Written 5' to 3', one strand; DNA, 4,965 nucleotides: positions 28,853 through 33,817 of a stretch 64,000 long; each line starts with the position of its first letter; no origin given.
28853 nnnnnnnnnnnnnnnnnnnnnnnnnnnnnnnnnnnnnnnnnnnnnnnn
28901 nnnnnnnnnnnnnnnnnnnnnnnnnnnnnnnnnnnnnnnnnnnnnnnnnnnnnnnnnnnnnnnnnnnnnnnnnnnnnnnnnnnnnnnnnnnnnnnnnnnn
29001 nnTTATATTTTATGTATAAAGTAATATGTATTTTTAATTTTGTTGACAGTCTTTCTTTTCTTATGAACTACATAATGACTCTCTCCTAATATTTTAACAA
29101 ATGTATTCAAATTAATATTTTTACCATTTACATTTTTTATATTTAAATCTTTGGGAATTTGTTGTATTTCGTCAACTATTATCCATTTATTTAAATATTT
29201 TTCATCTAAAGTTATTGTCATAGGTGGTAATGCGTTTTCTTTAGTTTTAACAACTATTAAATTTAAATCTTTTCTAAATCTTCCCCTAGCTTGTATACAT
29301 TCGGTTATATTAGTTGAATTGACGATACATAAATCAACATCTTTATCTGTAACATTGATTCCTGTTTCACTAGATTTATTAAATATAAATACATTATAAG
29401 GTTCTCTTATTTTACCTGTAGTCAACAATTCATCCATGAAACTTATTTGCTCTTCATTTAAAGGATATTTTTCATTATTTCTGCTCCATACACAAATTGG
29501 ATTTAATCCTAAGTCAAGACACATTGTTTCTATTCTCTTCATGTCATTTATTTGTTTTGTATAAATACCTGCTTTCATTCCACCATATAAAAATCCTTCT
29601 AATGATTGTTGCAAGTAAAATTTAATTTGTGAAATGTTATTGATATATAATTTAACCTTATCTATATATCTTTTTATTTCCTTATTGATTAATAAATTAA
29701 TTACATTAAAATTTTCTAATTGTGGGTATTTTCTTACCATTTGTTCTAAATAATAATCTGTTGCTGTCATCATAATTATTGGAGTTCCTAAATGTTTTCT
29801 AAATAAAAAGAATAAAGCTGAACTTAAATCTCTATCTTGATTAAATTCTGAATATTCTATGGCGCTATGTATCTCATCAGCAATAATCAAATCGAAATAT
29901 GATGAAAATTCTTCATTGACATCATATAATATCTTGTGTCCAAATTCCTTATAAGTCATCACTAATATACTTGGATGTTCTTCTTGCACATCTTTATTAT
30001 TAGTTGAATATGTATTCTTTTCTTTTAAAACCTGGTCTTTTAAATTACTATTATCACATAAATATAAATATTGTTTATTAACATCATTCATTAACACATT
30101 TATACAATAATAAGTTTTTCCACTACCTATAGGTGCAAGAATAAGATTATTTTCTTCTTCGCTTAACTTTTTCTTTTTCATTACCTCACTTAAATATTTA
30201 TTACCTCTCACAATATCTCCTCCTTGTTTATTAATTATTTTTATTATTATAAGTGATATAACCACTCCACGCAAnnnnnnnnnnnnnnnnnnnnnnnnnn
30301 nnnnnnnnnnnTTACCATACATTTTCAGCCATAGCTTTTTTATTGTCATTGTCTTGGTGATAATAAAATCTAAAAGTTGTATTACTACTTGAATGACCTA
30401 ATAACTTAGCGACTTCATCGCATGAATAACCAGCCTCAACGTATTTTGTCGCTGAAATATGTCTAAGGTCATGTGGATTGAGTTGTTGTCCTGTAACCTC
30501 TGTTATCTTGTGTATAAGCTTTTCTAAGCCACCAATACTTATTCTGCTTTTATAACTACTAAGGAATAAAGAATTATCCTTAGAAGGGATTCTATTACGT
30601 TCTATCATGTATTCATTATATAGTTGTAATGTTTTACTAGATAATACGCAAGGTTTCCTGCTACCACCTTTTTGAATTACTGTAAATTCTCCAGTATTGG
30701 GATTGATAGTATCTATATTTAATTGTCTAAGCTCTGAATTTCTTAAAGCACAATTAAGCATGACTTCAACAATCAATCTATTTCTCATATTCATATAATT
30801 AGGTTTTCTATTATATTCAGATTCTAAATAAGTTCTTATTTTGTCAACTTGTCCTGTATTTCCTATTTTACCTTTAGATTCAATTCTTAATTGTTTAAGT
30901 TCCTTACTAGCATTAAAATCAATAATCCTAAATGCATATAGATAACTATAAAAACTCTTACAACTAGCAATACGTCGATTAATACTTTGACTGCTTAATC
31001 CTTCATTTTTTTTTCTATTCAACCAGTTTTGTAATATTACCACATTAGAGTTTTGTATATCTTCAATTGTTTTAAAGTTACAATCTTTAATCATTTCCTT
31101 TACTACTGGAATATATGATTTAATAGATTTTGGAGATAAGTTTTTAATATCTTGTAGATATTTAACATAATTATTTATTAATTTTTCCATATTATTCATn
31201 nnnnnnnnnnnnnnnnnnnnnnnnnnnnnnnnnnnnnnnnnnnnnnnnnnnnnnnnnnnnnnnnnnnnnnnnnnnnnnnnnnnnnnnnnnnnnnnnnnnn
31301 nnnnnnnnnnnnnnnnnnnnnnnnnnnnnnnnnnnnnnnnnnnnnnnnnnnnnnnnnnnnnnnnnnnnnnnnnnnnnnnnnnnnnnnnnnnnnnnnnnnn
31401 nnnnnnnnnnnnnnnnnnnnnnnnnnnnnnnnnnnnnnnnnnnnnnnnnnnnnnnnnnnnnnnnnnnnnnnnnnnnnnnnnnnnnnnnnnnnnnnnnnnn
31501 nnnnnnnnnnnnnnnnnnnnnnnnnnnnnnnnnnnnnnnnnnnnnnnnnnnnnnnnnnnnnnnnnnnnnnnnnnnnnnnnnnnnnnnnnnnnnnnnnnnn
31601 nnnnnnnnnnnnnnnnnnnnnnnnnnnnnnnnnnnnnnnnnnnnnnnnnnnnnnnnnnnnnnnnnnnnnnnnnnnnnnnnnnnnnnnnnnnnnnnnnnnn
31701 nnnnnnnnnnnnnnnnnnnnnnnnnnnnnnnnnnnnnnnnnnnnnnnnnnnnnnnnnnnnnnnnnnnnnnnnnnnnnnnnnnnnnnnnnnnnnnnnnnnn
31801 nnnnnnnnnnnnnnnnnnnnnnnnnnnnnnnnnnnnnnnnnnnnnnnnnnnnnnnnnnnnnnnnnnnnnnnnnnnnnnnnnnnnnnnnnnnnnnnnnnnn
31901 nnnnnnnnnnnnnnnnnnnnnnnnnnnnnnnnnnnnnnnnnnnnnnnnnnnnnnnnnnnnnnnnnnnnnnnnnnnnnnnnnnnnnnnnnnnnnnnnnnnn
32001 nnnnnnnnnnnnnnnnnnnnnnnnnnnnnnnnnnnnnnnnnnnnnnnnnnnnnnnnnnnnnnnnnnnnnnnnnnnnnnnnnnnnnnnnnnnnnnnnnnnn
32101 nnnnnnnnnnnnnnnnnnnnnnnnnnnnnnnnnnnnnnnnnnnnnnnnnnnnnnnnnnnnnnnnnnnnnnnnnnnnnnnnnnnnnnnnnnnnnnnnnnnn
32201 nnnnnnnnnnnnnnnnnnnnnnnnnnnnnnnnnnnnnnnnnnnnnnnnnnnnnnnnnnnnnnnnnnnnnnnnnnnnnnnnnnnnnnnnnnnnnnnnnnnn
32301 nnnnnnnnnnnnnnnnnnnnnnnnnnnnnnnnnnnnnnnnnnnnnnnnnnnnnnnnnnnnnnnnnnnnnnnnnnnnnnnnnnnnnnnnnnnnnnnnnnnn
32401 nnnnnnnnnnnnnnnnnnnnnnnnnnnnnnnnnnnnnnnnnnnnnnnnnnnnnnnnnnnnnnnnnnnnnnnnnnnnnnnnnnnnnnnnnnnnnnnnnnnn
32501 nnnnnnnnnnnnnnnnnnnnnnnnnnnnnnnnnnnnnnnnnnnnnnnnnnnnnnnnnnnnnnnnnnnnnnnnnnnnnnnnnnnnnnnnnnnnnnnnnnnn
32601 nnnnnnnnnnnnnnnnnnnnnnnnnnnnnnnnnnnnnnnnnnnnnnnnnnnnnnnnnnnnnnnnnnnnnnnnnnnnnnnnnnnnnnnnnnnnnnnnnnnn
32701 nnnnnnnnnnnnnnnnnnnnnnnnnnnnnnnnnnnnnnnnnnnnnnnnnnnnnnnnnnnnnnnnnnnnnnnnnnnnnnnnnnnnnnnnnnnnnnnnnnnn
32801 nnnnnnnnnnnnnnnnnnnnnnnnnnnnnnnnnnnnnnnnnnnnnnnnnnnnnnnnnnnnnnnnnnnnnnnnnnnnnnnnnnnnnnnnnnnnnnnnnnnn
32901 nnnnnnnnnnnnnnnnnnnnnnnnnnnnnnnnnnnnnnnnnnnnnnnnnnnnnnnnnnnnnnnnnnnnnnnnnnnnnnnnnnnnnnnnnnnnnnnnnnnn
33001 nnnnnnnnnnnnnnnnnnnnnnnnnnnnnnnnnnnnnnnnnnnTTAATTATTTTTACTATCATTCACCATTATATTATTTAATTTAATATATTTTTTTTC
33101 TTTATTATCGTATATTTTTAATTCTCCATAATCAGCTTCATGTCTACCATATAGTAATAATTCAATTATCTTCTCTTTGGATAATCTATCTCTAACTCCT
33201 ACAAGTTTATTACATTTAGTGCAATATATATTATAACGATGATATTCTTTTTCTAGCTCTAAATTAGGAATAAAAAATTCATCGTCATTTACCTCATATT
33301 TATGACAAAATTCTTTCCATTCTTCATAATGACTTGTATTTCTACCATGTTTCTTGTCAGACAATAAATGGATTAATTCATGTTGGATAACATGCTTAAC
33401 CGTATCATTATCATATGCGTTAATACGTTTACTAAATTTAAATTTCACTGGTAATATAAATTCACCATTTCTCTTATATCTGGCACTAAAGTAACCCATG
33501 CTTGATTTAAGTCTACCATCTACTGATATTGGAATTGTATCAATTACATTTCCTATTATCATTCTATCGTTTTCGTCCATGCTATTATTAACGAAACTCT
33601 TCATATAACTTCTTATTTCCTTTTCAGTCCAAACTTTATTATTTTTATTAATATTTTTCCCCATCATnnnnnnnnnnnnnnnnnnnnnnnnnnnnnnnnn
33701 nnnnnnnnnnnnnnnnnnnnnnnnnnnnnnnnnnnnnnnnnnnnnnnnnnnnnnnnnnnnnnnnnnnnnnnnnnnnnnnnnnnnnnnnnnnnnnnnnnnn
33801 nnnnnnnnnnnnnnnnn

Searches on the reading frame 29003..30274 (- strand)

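Call 16: search_protein_families(library=phrogs, proteins=[window:29003-30274:-], max_evalue=0.00001)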
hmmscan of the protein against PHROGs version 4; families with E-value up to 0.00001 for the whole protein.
window:29003-30274:- (423 aa): 1 family
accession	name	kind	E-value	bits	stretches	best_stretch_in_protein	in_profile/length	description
phrog_16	-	DNA, RNA and nucleotide metabolism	1.1e-07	31.5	1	41-205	291-443/986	DNA helicase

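Call 69: search_protein_families(library=pfam, proteins=[window:29003-30274:-], max_evalue=0.001)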
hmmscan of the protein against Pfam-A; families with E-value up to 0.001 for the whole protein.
window:29003-30274:- (423 aa): 2 families
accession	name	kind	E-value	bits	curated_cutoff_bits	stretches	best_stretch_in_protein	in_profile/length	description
PF04851.21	ResIII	-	4.7e-10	40.1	22.5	1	34-142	18-141/164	Type III restriction enzyme, res subunit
PF00270.35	DEAD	-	1.8e-08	34.8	26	1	37-172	11-159/167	DEAD/DEAH box helicase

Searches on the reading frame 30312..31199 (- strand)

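Call 16: search_protein_families(library=phrogs, proteins=[window:30312-31199:-], max_evalue=0.00001)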
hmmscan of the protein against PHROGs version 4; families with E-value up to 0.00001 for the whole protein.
window:30312-31199:- (295 aa): 4 families
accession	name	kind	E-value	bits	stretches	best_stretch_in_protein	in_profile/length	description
phrog_1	-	integration and excision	2.7e-38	133.6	1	5-292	167-445/611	integrase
phrog_216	-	integration and excision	6.5e-29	102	1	73-294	15-236/301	integrase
phrog_7685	-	integration and excision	2.8e-08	34.6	1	189-292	139-233/240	integrase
phrog_25190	-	integration and excision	8.2e-07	30.3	1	204-280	16-87/109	integrase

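Call 69: search_protein_families(library=pfam, proteins=[window:30312-31199:-], max_evalue=0.001)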
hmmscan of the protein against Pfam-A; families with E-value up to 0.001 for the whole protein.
window:30312-31199:- (295 aa): 3 families
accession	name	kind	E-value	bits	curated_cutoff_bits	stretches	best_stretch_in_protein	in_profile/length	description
PF00589.27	Phage_integrase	-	7.7e-30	104.3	27.1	1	134-283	18-169/172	Phage integrase family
PF02899.23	Phage_int_SAM_1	-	1.5e-13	51.2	22.3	1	8-88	1-80/83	Phage integrase, N-terminal SAM-like domain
PF13495.12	Phage_int_SAM_4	-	8.4e-09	36.2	27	1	10-87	4-78/85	Phage integrase, N-terminal SAM-like domain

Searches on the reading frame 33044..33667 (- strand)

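Call 68: search_protein_families(library=pfam, proteins=[window:33044-33667:-], max_evalue=0.001)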
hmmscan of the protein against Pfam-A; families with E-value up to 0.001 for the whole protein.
window:33044-33667:- (207 aa): 1 family
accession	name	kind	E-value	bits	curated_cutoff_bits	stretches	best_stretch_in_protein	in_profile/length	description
PF10263.15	SprT-like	-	7.8e-06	26.1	25.6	1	42-124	18-95/108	SprT-like family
